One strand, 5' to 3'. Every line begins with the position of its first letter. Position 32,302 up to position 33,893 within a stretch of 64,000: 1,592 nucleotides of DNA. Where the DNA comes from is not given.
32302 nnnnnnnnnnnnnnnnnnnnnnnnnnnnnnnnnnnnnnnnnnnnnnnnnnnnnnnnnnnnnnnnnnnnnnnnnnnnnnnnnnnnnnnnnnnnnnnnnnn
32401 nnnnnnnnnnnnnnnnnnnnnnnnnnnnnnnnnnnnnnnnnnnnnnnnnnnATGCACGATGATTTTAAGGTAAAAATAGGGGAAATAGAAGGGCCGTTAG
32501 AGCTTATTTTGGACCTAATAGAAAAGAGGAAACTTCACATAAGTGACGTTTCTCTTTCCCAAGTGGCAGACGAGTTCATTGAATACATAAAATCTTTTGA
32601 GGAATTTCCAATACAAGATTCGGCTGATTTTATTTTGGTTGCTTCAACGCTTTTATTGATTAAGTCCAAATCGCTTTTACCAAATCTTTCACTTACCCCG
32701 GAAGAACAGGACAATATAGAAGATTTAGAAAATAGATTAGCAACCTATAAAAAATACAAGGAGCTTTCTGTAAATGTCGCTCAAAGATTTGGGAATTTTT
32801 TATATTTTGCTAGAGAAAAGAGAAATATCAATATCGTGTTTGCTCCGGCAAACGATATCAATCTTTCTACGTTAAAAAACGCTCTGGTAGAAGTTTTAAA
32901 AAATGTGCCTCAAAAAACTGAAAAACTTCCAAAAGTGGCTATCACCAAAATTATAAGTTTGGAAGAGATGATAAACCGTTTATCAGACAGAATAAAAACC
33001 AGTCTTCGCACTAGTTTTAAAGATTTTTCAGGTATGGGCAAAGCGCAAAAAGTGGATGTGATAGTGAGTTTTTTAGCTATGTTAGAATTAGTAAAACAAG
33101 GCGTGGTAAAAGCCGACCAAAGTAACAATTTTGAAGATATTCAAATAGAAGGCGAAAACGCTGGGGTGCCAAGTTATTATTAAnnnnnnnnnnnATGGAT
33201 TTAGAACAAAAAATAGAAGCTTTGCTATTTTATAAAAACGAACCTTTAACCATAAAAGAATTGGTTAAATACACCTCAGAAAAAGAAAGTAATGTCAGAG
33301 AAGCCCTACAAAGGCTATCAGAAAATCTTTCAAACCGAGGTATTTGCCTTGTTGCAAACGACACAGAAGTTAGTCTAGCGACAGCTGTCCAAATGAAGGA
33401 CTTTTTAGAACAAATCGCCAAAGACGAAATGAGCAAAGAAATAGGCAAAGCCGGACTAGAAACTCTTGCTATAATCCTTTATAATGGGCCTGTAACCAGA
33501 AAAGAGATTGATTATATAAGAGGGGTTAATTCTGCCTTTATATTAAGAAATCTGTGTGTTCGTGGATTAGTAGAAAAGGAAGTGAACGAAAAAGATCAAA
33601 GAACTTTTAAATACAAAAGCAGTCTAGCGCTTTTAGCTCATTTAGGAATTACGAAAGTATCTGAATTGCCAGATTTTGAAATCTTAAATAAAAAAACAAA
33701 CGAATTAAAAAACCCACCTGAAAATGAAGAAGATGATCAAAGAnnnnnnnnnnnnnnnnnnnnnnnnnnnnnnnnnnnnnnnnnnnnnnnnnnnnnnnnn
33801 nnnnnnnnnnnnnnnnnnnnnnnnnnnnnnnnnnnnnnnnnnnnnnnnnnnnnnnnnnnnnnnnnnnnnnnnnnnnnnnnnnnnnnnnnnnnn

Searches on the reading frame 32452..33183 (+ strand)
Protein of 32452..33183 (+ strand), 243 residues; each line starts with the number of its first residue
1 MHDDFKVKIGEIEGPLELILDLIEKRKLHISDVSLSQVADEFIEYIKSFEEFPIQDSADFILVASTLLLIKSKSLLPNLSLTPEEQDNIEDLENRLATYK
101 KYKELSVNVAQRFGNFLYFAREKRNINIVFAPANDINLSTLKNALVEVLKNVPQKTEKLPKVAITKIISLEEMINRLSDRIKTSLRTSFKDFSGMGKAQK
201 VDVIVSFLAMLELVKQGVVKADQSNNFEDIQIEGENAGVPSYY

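Call 9: search_protein_families(library=pfam, proteins=[window:32452-33180:+])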
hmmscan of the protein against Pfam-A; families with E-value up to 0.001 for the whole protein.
window:32452-33180:+ (243 aa): 1 family
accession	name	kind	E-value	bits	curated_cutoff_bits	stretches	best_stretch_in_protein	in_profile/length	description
PF02616.19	SMC_ScpA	-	1.3e-24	87.9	24.6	1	22-233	1-230/232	Segregation and condensation protein ScpA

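Call 17: find_encoding_contigs(protein=window:32452-33183:+, flank=3000, max_places=10)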
Protein window:32452-33183:+ (243 aa): 24 contigs read that carry it; 4 places shown.
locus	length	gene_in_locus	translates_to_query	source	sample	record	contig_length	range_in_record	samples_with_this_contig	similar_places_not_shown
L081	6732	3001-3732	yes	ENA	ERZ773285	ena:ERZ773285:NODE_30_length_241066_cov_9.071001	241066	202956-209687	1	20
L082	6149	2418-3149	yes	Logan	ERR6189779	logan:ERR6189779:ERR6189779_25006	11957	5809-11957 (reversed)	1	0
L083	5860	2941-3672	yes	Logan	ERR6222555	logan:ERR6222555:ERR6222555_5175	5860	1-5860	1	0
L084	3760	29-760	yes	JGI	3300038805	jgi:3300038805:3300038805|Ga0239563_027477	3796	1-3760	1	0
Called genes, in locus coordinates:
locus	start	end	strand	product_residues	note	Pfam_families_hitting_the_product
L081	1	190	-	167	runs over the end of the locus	-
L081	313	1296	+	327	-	PF00579:tRNA-synt_1b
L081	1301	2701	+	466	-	PF01336:tRNA_anti-codon, PF00152:tRNA-synt_2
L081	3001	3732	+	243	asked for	PF02616:SMC_ScpA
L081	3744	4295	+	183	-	PF04079:SMC_ScpB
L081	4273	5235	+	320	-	PF00768:Peptidase_S11, PF13354:Beta-lactamase2 (weak)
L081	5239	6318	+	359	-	PF00953:Glycos_transf_4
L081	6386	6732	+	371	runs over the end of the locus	PF01098:FTSW_RODA_SPOVE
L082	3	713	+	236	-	?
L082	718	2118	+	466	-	PF01336:tRNA_anti-codon, PF00152:tRNA-synt_2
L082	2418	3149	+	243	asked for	PF02616:SMC_ScpA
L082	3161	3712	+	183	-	PF04079:SMC_ScpB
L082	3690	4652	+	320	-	PF00768:Peptidase_S11, PF13354:Beta-lactamase2 (weak)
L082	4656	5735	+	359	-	PF00953:Glycos_transf_4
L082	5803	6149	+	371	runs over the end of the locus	PF01098:FTSW_RODA_SPOVE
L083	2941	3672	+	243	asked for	PF02616:SMC_ScpA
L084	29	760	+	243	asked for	PF02616:SMC_ScpA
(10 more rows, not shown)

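Call 18: find_homologous_proteins(query=window:32452-33180:+)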
Query window:32452-33180:+ (243 aa): 6319 proteins with E <= 0.001 among 7152 candidates; the best 120 are listed.
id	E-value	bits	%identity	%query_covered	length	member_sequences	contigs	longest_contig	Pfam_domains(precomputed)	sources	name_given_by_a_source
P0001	2.3e-147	506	100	100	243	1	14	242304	PF02616.20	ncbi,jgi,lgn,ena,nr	ncbi:MAG: segregation/condensation protein A [Parcubacteria group bacterium]|jgi:segregation and con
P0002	8.6e-147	505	100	100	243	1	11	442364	PF02616.20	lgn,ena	-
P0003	1.9e-113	396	78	100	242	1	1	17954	PF02616.20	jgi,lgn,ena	-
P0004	5.2e-113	394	77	100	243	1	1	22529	PF02616.20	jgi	jgi:segregation and condensation protein A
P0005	6.7e-113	394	75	100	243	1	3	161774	PF02616.20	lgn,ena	-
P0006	6.7e-113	394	76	100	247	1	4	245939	PF02616.20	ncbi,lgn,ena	ncbi:MAG: ScpA family protein [Patescibacteria group bacterium]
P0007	7.0e-113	394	75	100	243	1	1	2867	PF02616.20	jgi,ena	-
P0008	8.0e-113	394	75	100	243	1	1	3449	PF02616.20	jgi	jgi:segregation and condensation protein A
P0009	1.5e-112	393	77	98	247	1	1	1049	PF02616.20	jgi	jgi:segregation and condensation protein A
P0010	8.4e-112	390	74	100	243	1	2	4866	PF02616.20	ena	-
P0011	1.9e-111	389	77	100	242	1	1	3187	PF02616.20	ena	-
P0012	2.1e-111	389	74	100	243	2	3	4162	PF02616.20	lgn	-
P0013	4.1e-111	388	75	100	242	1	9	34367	PF02616.20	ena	-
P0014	1.0e-110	387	76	100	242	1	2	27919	PF02616.20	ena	-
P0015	3.0e-110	385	76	100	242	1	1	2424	PF02616.20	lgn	-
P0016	6.5e-110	384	76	100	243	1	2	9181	PF02616.20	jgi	-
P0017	1.4e-109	383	75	100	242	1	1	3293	PF02616.20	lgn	-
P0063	4.1e-103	362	71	100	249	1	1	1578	PF02616.20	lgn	-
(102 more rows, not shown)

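Call 19: find_encoding_contigs(protein=P0002, flank=1500, max_places=6)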
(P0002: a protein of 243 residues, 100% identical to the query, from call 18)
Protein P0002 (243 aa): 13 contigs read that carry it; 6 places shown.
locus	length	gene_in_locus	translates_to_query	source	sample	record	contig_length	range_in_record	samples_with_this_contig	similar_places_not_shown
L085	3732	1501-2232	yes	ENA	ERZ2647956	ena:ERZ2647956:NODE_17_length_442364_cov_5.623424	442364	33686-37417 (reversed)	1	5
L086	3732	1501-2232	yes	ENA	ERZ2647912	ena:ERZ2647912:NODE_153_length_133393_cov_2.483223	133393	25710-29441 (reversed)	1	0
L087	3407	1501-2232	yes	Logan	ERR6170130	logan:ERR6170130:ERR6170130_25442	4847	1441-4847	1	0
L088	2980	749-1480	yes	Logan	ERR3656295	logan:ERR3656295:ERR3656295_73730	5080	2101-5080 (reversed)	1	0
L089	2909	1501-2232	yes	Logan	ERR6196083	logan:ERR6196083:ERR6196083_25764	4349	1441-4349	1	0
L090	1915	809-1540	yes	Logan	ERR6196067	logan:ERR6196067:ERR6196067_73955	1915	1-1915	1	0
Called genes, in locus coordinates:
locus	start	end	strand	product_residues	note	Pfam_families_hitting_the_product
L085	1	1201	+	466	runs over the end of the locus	PF01336:tRNA_anti-codon, PF00152:tRNA-synt_2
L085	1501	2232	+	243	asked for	PF02616:SMC_ScpA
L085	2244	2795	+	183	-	PF04079:SMC_ScpB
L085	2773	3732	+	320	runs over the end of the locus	PF00768:Peptidase_S11, PF13354:Beta-lactamase2 (weak)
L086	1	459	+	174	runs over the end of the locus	PF00152:tRNA-synt_2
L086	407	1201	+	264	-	PF00152:tRNA-synt_2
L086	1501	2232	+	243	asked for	PF02616:SMC_ScpA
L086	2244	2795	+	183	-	PF04079:SMC_ScpB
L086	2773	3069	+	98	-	-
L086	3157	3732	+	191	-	PF00768:Peptidase_S11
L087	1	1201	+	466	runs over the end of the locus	PF01336:tRNA_anti-codon, PF00152:tRNA-synt_2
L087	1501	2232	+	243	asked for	PF02616:SMC_ScpA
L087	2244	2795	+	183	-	PF04079:SMC_ScpB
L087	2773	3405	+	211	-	?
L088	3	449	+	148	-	?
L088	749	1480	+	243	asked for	PF02616:SMC_ScpA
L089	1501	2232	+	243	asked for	PF02616:SMC_ScpA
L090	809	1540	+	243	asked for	PF02616:SMC_ScpA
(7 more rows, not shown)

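Call 20: find_encoding_contigs(protein=P0005, flank=2500, max_places=4)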
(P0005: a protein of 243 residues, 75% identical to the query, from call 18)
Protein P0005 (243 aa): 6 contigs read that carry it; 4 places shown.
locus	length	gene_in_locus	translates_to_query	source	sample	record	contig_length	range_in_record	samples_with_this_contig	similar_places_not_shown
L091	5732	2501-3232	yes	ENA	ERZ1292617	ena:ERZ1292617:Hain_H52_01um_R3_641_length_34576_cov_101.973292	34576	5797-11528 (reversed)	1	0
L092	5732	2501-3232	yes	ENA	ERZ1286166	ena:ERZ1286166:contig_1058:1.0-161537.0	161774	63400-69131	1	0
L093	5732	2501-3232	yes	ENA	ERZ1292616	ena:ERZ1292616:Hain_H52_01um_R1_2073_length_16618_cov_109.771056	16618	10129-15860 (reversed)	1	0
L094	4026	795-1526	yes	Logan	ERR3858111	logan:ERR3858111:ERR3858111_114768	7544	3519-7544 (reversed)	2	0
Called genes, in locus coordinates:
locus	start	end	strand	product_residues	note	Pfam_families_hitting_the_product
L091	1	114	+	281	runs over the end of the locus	PF10672:Methyltrans_SAM (weak)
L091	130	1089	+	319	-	PF00579:tRNA-synt_1b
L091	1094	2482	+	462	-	PF01336:tRNA_anti-codon, PF00152:tRNA-synt_2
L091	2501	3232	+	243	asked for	PF02616:SMC_ScpA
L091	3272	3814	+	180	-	PF04079:SMC_ScpB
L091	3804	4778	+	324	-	PF00768:Peptidase_S11, PF13354:Beta-lactamase2 (faint), PF00768:Peptidase_S11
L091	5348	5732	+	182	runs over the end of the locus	PF01936:NYN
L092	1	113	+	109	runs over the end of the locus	-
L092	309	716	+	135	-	PF00579:tRNA-synt_1b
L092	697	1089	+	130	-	PF00579:tRNA-synt_1b (weak)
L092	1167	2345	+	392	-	PF01336:tRNA_anti-codon, PF00152:tRNA-synt_2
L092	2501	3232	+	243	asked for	PF02616:SMC_ScpA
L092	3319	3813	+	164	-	PF04079:SMC_ScpB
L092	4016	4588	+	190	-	PF00768:Peptidase_S11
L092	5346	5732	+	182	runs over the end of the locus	PF01936:NYN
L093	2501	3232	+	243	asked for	PF02616:SMC_ScpA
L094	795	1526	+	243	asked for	PF02616:SMC_ScpA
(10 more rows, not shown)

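Call 21: find_encoding_contigs(protein=P0006, flank=2500, max_places=4)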
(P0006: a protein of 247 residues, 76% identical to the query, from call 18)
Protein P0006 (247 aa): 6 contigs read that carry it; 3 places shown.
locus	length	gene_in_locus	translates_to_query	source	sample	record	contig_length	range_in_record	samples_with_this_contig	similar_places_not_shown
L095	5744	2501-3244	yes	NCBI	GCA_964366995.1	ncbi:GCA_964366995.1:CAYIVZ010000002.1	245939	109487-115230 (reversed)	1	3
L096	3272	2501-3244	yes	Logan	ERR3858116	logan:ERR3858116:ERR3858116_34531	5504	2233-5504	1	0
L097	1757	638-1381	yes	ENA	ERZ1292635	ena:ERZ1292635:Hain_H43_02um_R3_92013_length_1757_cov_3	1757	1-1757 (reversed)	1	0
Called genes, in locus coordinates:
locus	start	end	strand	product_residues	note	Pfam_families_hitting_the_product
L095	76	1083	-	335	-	PF00579:tRNA-synt_1b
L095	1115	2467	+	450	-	PF01336:tRNA_anti-codon, PF00152:tRNA-synt_2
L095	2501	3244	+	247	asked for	PF02616:SMC_ScpA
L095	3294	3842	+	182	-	PF04079:SMC_ScpB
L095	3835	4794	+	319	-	PF13354:Beta-lactamase2 (weak), PF00768:Peptidase_S11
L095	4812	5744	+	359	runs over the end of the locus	PF00953:Glycos_transf_4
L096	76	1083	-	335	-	PF00579:tRNA-synt_1b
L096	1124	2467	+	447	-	PF01336:tRNA_anti-codon, PF00152:tRNA-synt_2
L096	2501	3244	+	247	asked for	PF02616:SMC_ScpA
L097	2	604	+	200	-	?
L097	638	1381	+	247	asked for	PF02616:SMC_ScpA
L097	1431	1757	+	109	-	?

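Call 22: find_encoding_contigs(protein=P0003, flank=2500, max_places=4)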
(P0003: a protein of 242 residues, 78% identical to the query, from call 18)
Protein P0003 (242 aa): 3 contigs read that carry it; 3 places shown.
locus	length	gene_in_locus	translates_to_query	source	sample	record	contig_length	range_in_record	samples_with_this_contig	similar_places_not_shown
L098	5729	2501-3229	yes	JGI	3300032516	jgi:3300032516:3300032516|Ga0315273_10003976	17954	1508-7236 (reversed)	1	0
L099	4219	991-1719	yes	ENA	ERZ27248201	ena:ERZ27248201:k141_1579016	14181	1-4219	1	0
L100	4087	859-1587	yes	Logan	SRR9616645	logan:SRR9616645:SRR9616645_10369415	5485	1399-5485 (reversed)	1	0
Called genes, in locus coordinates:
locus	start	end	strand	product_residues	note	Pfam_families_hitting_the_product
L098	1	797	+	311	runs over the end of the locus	PF00579:tRNA-synt_1b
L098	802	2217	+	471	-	PF01336:tRNA_anti-codon, PF00152:tRNA-synt_2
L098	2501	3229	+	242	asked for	PF02616:SMC_ScpA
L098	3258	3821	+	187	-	PF04079:SMC_ScpB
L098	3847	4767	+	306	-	PF00768:Peptidase_S11, PF13354:Beta-lactamase2 (weak)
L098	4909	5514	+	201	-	-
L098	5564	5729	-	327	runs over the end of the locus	PF01636:APH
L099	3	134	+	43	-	?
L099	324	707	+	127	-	PF00152:tRNA-synt_2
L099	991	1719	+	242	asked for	PF02616:SMC_ScpA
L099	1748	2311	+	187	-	PF04079:SMC_ScpB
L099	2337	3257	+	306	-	PF00768:Peptidase_S11, PF13354:Beta-lactamase2 (weak)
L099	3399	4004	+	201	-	-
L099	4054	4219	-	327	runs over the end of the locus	PF01636:APH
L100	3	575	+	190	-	?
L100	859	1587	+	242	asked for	PF02616:SMC_ScpA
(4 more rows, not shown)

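Call 28: find_related_loci(query=window:32452-33180:+, collection=metagenome_contigs, flank=2000)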
Query window:32452-33180:+ (243 aa) in metagenome_contigs; peptide patterns used: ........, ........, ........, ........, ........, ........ (x = any residue, [..] = any of these).
113 stretches matched a pattern; 28 encode a relative of the query (tblastn E <= 1e-3); 28 distinct loci.
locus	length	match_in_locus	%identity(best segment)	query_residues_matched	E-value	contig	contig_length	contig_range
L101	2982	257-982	76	1-242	2e-116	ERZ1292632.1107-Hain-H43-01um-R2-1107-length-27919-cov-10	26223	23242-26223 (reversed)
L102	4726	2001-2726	78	1-243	1e-117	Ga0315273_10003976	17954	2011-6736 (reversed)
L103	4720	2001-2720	54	3-242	3e-81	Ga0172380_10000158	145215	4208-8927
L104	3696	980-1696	53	4-242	7e-78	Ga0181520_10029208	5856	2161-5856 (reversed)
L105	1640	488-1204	54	3-242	2e-80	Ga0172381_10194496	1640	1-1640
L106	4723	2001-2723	53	1-242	4e-75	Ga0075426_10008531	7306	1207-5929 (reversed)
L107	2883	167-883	53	3-242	3e-75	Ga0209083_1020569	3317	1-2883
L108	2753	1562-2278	52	3-242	5e-74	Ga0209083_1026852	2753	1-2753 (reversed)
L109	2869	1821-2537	53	4-242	2e-73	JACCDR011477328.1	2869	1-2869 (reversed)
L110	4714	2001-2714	52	5-242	3e-71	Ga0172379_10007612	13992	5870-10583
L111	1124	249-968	56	2-242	3e-76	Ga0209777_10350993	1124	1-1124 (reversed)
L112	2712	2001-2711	51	3-240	2e-70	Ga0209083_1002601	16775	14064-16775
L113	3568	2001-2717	53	3-242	2e-70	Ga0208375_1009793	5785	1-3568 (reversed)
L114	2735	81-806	52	1-242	8e-71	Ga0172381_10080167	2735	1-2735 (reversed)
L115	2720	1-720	55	2-242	2e-69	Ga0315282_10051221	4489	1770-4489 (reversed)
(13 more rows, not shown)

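Call 30: find_encoding_contigs(protein=P0014, flank=2500, max_places=3)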
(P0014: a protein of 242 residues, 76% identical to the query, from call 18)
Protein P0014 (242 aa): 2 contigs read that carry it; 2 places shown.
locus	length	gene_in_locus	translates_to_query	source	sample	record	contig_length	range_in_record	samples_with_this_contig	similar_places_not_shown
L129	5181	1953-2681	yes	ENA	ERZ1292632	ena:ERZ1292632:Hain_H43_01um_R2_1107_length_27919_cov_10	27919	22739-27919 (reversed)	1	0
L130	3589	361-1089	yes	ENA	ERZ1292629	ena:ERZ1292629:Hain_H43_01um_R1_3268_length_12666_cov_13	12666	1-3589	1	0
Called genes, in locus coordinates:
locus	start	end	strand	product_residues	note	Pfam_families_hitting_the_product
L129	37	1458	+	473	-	PF01336:tRNA_anti-codon, PF00152:tRNA-synt_2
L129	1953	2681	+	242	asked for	PF02616:SMC_ScpA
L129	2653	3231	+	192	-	PF04079:SMC_ScpB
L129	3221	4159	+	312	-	PF00768:Peptidase_S11, PF13354:Beta-lactamase2 (weak)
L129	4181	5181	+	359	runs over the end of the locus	PF00953:Glycos_transf_4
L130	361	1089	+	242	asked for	PF02616:SMC_ScpA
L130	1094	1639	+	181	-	PF04079:SMC_ScpB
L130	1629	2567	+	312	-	PF00768:Peptidase_S11, PF13354:Beta-lactamase2 (weak)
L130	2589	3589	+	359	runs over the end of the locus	PF00953:Glycos_transf_4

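Call 31: find_encoding_contigs(protein=P0004, flank=2500, max_places=3)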
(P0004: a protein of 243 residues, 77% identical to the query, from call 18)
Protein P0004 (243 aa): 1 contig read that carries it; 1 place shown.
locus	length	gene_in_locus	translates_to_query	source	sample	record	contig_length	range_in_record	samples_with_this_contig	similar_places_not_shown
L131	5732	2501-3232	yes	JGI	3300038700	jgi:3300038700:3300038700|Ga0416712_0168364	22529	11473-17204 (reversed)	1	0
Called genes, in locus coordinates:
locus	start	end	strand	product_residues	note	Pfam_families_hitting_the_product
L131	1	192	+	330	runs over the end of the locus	PF00579:tRNA-synt_1b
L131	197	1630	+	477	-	PF01336:tRNA_anti-codon, PF00152:tRNA-synt_2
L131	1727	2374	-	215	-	PF01471:PG_binding_1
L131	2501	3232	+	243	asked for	PF02616:SMC_ScpA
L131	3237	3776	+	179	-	PF04079:SMC_ScpB, PF13463:HTH_27 (faint)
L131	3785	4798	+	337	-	PF00768:Peptidase_S11, PF13354:Beta-lactamase2 (weak), PF00768:Peptidase_S11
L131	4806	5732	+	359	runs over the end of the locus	PF00953:Glycos_transf_4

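Call 32: find_encoding_contigs(protein=P0013, flank=2500, max_places=3)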
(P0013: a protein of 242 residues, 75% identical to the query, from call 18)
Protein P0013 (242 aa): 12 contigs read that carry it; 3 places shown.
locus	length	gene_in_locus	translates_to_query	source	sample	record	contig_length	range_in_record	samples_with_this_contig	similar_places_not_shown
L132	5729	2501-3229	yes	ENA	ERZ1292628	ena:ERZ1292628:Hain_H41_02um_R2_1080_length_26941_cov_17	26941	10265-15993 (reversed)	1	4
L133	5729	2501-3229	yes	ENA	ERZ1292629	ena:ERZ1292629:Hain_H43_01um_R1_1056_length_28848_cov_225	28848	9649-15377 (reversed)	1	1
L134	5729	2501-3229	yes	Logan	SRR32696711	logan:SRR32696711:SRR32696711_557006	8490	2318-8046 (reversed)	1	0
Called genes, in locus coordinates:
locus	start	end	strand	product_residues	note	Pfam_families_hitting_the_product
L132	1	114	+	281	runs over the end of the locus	PF10672:Methyltrans_SAM (weak)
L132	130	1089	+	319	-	PF00579:tRNA-synt_1b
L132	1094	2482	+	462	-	PF01336:tRNA_anti-codon, PF00152:tRNA-synt_2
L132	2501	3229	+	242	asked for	PF02616:SMC_ScpA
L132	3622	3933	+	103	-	PF04079:SMC_ScpB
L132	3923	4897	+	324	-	PF00768:Peptidase_S11, PF13354:Beta-lactamase2 (faint), PF00768:Peptidase_S11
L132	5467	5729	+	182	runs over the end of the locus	PF01936:NYN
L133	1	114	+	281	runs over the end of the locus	PF10672:Methyltrans_SAM (weak)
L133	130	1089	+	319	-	PF00579:tRNA-synt_1b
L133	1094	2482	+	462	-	PF01336:tRNA_anti-codon, PF00152:tRNA-synt_2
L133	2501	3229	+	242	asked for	PF02616:SMC_ScpA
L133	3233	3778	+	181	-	PF04079:SMC_ScpB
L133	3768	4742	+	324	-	PF00768:Peptidase_S11, PF13354:Beta-lactamase2 (faint), PF00768:Peptidase_S11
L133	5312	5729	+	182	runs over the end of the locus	PF01936:NYN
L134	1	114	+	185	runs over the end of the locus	?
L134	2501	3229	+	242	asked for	PF02616:SMC_ScpA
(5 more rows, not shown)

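Call 43: find_encoding_contigs(protein=P0016, flank=2500, max_places=3)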
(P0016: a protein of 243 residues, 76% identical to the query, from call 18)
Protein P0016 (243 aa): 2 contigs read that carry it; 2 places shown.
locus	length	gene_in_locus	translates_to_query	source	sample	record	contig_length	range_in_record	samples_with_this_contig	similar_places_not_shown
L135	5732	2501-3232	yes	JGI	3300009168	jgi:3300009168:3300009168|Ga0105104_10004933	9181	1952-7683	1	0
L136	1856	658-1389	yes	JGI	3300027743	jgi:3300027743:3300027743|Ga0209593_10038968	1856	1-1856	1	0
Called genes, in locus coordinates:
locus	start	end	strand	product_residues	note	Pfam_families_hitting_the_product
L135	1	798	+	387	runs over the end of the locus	PF00579:tRNA-synt_1b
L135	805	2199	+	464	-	PF01336:tRNA_anti-codon, PF00152:tRNA-synt_2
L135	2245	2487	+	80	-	-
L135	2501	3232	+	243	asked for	PF02616:SMC_ScpA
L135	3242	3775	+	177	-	PF04079:SMC_ScpB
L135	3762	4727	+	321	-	PF00768:Peptidase_S11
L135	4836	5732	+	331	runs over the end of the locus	PF00953:Glycos_transf_4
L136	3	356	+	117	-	?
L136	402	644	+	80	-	-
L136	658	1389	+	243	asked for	PF02616:SMC_ScpA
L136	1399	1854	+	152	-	?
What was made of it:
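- Gene callers annotated an 80-aa ORF over the equivalent region of L135 and L136 (call 43).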

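Call 44: find_encoding_contigs(protein=P0063, flank=2500, max_places=3)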
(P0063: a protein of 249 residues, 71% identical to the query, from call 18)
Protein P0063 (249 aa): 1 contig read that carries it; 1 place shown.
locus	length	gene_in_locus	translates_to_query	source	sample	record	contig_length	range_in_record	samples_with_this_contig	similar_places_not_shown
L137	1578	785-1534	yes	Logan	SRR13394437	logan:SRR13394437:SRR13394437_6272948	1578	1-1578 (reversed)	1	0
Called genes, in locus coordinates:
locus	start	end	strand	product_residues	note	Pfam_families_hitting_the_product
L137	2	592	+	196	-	?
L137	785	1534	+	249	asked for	PF02616:SMC_ScpA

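Call 45: find_encoding_contigs(protein=P0017, flank=2500, max_places=3)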
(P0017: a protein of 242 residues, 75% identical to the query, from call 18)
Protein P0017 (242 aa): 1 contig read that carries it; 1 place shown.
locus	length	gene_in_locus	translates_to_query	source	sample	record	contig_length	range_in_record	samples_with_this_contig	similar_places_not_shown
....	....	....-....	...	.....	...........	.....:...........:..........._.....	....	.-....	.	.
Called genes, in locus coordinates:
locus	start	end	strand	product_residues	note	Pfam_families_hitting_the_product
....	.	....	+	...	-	?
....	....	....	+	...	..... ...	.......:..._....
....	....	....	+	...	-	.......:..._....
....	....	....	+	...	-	?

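Call 67: find_encoding_contigs(protein=P0010, flank=2500, max_places=4)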
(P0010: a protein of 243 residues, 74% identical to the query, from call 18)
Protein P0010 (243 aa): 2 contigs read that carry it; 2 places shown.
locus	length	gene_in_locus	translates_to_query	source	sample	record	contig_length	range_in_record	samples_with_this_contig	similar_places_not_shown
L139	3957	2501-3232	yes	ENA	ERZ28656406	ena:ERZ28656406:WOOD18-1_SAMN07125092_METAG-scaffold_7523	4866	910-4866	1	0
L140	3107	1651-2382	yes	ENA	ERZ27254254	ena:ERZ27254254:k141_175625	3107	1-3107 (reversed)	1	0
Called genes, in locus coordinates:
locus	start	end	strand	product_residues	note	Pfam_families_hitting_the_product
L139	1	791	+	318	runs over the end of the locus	PF00579:tRNA-synt_1b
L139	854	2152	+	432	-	PF01336:tRNA_anti-codon, PF00152:tRNA-synt_2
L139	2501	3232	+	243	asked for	PF02616:SMC_ScpA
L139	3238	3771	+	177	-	PF04079:SMC_ScpB, PF21476:PF0610-like_N (weak)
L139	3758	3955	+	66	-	?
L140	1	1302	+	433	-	?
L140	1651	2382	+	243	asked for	PF02616:SMC_ScpA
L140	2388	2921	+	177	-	PF04079:SMC_ScpB, PF21476:PF0610-like_N (weak)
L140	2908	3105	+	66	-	?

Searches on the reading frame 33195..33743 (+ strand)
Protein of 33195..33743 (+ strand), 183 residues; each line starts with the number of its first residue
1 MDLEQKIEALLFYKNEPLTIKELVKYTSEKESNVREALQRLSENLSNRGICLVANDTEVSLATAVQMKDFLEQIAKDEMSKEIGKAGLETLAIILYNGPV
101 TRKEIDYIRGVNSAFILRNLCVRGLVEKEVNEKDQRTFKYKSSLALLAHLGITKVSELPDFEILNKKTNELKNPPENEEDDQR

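Call 9: search_protein_families(library=pfam, proteins=[window:33195-33743:+])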
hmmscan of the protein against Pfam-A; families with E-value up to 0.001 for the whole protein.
window:33195-33743:+ (183 aa): 1 family
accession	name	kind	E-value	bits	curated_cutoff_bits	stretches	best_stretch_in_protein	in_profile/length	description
PF04079.22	SMC_ScpB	-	6.2e-37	127.1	27.4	1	6-160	2-159/160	Segregation and condensation complex subunit ScpB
